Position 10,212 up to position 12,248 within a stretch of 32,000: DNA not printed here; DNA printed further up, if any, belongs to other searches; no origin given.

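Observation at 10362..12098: PE-PGRS secretion module fused to an apparently active GH18 chitinase-like domain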

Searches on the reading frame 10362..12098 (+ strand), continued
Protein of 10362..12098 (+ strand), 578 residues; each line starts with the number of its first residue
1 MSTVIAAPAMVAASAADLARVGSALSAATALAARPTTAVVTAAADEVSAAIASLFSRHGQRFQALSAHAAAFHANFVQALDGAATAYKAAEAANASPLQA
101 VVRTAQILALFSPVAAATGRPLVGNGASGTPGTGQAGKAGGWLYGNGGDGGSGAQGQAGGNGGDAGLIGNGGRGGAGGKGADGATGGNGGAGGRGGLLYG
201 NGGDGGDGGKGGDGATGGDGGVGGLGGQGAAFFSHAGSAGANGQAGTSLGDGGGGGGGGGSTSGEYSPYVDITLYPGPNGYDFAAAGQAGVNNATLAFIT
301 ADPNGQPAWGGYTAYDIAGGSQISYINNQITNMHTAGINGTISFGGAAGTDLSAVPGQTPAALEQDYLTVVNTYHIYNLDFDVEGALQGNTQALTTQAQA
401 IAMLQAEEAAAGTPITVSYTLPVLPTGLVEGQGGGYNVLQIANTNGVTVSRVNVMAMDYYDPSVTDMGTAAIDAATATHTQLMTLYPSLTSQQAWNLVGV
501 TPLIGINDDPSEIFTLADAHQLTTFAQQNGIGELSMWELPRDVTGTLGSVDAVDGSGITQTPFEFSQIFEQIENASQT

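Call 21: list_cluster_members(proteins=[P0028, P0013, P0042, P0040, P0039, P0031, P0025, P0053])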
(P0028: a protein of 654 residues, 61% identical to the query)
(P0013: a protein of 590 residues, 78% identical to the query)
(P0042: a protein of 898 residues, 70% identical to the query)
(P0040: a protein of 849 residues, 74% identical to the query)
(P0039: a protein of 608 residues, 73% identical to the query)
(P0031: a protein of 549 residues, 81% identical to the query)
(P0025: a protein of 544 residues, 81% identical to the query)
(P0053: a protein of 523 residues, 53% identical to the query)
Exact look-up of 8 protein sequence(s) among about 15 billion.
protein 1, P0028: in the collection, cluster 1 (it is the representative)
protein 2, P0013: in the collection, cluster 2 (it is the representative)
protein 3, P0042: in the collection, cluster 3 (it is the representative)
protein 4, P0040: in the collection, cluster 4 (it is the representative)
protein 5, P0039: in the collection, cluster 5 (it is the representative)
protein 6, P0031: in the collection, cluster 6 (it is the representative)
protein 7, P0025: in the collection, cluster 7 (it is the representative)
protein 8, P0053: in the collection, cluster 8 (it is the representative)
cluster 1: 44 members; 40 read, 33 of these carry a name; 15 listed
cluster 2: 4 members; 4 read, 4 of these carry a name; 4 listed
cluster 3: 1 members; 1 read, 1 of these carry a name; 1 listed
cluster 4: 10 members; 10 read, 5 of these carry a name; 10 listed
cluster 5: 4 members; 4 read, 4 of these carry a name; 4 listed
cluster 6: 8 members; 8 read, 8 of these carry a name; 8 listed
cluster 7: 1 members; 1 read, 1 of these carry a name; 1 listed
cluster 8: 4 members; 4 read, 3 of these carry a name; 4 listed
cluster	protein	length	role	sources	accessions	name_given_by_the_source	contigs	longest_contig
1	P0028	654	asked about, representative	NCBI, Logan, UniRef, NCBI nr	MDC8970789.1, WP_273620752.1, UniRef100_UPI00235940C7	PE domain-containing protein [Mycobacterium marinum] | PE domain-containing protein n=2 Tax=Mycobacterium marinum TaxID=1781 RepID=UPI00235940C7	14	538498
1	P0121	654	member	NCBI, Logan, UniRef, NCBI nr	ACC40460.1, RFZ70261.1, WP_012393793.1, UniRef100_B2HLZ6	PE-PGRS family protein [Mycobacterium marinum M] | PE-PGRS family protein n=1 Tax=Mycobacterium marinum (strain ATCC BAA-535 / M) ... | PE domain-containing protein [Mycobacterium marinum]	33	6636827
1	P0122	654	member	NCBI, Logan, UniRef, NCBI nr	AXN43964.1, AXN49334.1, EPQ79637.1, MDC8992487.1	putative bifunctional chitinase/lysozyme precursor [Mycobacterium marinum] | PE domain-containing protein n=1 Tax=Mycobacterium marinum TaxID=1781 RepID=UPI0003588AC9 | PE domain-containing protein [Mycobacterium marinum]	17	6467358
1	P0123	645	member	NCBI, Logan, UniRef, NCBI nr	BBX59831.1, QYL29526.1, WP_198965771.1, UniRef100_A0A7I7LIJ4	putative bifunctional chitinase/lysozyme precursor [Mycobacterium shottsii] | GH18 domain-containing protein n=1 Tax=Mycobacterium shottsii TaxID=133549 ... | PE domain-containing protein [Mycobacterium shottsii]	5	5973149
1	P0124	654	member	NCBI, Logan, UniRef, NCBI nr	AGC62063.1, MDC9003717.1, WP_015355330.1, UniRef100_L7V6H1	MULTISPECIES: PE domain-containing protein [Mycobacterium ulcerans group] | PE-PGRS family protein n=3 Tax=Mycobacterium ulcerans group TaxID=2993898 ...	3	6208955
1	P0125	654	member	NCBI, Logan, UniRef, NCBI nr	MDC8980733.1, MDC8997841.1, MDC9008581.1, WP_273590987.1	PE domain-containing protein [Mycobacterium marinum] | PE domain-containing protein n=2 Tax=Mycobacterium marinum TaxID=1781 RepID=UPI002358CC67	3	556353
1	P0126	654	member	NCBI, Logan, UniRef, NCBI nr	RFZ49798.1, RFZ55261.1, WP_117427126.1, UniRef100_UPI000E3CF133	putative bifunctional chitinase/lysozyme precursor [Mycobacterium marinum] | PE domain-containing protein n=3 Tax=Mycobacterium marinum TaxID=1781 RepID=UPI000E3CF133 | PE domain-containing protein [Mycobacterium marinum]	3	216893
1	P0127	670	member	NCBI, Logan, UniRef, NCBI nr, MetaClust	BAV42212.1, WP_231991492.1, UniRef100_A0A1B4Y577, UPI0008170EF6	PE domain-containing protein [Mycobacterium ulcerans] | PE-PGRS family protein n=6 Tax=Mycobacterium ulcerans group TaxID=2993898 ... | status=active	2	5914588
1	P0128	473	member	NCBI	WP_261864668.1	chitinase, partial [Mycobacterium marinum]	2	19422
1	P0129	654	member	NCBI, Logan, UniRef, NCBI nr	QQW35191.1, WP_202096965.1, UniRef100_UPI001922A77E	PE domain-containing protein [Mycobacterium marinum] | PE domain-containing protein n=1 Tax=Mycobacterium marinum TaxID=1781 RepID=UPI001922A77E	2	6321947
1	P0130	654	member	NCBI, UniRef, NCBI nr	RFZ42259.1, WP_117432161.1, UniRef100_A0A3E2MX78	putative bifunctional chitinase/lysozyme precursor [Mycobacterium marinum] | Putative bifunctional chitinase/lysozyme n=2 Tax=Mycobacterium marinum TaxID=1781 ... | PE domain-containing protein [Mycobacterium marinum]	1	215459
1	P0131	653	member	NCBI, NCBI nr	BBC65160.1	hypothetical protein MMRN_20560 [Mycobacterium marinum]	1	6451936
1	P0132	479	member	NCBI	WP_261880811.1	chitinase, partial [Mycobacterium marinum]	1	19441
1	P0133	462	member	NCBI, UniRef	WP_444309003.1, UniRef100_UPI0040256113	chitinase, partial [Mycobacterium marinum] | chitinase n=1 Tax=Mycobacterium marinum TaxID=1781 RepID=UPI0040256113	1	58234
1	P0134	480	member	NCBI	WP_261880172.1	chitinase, partial [Mycobacterium marinum]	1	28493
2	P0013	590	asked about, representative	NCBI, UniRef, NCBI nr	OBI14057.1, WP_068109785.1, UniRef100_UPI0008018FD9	hypothetical protein A5712_03770 [Mycobacterium sp. E2327] | PE domain-containing protein n=1 Tax=Mycobacterium sp. E2327 TaxID=1834132 ... | PE domain-containing protein [Mycobacterium sp. E2327]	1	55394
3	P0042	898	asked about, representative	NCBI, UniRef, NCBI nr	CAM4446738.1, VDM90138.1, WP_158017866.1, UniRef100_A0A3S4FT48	putative bifunctional chitinase/lysozyme precursor [Mycobacterium basiliense] | Putative bifunctional chitinase/lysozyme n=1 Tax=Mycobacterium basiliense TaxID=2094119 ... | cellulose binding domain-containing protein [Mycobacterium basiliense]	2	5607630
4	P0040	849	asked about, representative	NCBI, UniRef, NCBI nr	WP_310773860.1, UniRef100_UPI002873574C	cellulose binding domain-containing protein [Mycobacterium sp. Z3061] | cellulose binding domain-containing protein n=1 Tax=Mycobacterium sp. Z3061 TaxID=3073562 ...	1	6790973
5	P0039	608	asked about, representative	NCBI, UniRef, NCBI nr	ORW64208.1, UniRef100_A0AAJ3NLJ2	hypothetical protein AWC23_26590 [Mycobacterium saskatchewanense] | CBM2 domain-containing protein n=1 Tax=Mycobacterium saskatchewanense TaxID=220927 ...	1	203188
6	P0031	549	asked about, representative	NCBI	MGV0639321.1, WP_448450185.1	cellulose binding domain-containing protein, partial [Mycobacterium kansasii]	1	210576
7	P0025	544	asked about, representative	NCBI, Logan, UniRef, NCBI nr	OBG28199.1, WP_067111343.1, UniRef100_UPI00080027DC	PE domain-containing protein [Mycobacterium sp. 852002-51057_SCH5723018] | PE domain-containing protein n=1 Tax=Mycobacterium sp. 852002-51057_SCH5723018 ...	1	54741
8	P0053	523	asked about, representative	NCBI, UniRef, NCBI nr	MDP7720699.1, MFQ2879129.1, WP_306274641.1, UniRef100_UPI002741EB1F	PE domain-containing protein [Mycobacterium sp. TY814] | PE domain-containing protein n=1 Tax=unclassified Mycobacterium TaxID=2642494 ...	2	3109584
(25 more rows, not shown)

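Call 32: find_encoding_contigs(protein=P0028, flank=8000, max_places=2)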
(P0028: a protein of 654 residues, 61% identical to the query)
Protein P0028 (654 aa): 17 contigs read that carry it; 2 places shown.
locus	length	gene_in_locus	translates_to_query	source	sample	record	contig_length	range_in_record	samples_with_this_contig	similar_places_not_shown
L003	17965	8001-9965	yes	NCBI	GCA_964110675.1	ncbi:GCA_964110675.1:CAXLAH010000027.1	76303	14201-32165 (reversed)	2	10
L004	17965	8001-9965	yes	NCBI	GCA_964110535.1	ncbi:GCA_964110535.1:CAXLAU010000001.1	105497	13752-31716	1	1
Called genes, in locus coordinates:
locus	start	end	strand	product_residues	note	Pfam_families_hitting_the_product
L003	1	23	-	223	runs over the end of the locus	PF11361:DUF3159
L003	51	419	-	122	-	-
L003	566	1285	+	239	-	PF12146:Hydrolase_4 (weak)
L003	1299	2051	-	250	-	PF12502:DUF3710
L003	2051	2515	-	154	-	PF00692:dUTPase, PF22769:DCD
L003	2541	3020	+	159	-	PF11292:DUF3093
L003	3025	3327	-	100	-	PF13834:DUF4193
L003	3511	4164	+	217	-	PF13399:LytR_C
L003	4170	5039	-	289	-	PF00459:Inositol_P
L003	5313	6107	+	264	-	PF00480:ROK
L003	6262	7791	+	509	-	-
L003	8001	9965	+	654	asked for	PF00934:PE, PF21526:PGRS, PF00704:Glyco_hydro_18 (weak)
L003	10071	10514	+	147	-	PF01042:Ribonuc_L-PSP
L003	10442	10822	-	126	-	PF06108:DUF952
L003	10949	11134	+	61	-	PF24254:DUF7455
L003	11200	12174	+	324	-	PF03631:Virul_fac_BrkB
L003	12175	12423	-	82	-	PF11238:DUF3039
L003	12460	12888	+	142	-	PF11298:DUF3099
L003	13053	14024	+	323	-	PF00140:Sigma70_r1_2, PF04542:Sigma70_r2, PF04539:Sigma70_r3, PF04545:Sigma70_r4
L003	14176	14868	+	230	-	PF01325:Fe_dep_repress, PF12802:MarR_2 (faint), PF02742:Fe_dep_repr_C, PF18357:DtxR, PF04023:FeoA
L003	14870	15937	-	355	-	PF13830:DUF4192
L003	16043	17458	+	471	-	PF01134:GIDA (faint), PF01262:AlaDh_PNT_C (faint), PF01266:DAO (faint), PF07992:Pyr_redox_2, PF12831:FAD_oxidored, PF13738:Pyr_redox_3, PF00070:Pyr_redox, PF02852:Pyr_redox_dim, +2 more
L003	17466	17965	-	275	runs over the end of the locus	PF00089:Trypsin (weak), PF13365:Trypsin_2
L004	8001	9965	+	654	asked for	PF00934:PE, PF21526:PGRS, PF00704:Glyco_hydro_18 (weak)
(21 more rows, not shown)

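Call 43: search_protein_families(library=pfam, proteins=[L003:6262-7788:+, P0040, P0042, P0039, P0031], max_evalue=0.001)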
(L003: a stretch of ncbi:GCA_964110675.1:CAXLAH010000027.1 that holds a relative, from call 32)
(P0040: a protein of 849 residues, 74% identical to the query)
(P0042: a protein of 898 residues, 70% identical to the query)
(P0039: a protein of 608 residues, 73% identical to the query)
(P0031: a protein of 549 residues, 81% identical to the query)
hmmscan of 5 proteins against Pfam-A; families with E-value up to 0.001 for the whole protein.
L003:6262-7788:+ (509 aa): 4 families
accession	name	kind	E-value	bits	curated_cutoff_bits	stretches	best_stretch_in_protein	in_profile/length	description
PF04539.22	Sigma70_r3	-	8.7e-29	99.9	25.3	1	355-431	1-77/78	Sigma-70 region 3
PF04542.20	Sigma70_r2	-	2.1e-24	85.5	24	1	276-346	1-71/71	Sigma-70 region 2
PF04545.22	Sigma70_r4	-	1.4e-19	69.8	24.1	1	444-497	1-50/50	Sigma-70, region 4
PF00140.25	Sigma70_r1_2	-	2.9e-16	59.6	22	1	207-240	1-34/34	Sigma-70 factor, region 1.2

P0040 (849 aa): 4 families
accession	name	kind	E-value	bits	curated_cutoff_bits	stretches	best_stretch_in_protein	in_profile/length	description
PF00553.25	CBM_2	-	5.1e-57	190.9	24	2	203-300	2-99/101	Cellulose binding domain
PF00934.25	PE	-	1.2e-25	90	22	1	6-95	1-90/91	PE family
PF00704.34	Glyco_hydro_18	-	6.5e-07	29.8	29.6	1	553-755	18-199/317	Glycosyl hydrolases family 18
PF09478.16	CBM49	-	2.4e-06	28.2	23.4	0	211-281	10-77/80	Carbohydrate binding domain CBM49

P0042 (898 aa): 4 families
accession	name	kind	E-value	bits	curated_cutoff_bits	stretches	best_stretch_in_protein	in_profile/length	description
PF00553.25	CBM_2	-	5.2e-55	184.4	24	2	450-546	3-99/101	Cellulose binding domain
PF00934.25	PE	-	1.1e-23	83.8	22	1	4-93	1-91/91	PE family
PF00704.34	Glyco_hydro_18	-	1.4e-07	31.9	29.6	1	604-789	20-186/317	Glycosyl hydrolases family 18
PF09478.16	CBM49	-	0.00019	22.1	23.4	0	452-527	5-77/80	Carbohydrate binding domain CBM49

P0039 (608 aa): 3 families
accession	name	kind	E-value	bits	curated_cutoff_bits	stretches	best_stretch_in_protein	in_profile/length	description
PF00553.25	CBM_2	-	3.1e-31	108.1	24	1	155-251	3-99/101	Cellulose binding domain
PF00934.25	PE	-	3.9e-21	75.6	22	1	2-82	10-91/91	PE family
PF00704.34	Glyco_hydro_18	-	1.6e-07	31.8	29.6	1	313-516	18-200/317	Glycosyl hydrolases family 18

P0031 (549 aa): 1 family
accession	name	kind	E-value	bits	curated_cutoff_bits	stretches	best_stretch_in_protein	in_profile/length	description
PF00553.25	CBM_2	-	1.2e-28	99.8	24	1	71-168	2-99/101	Cellulose binding domain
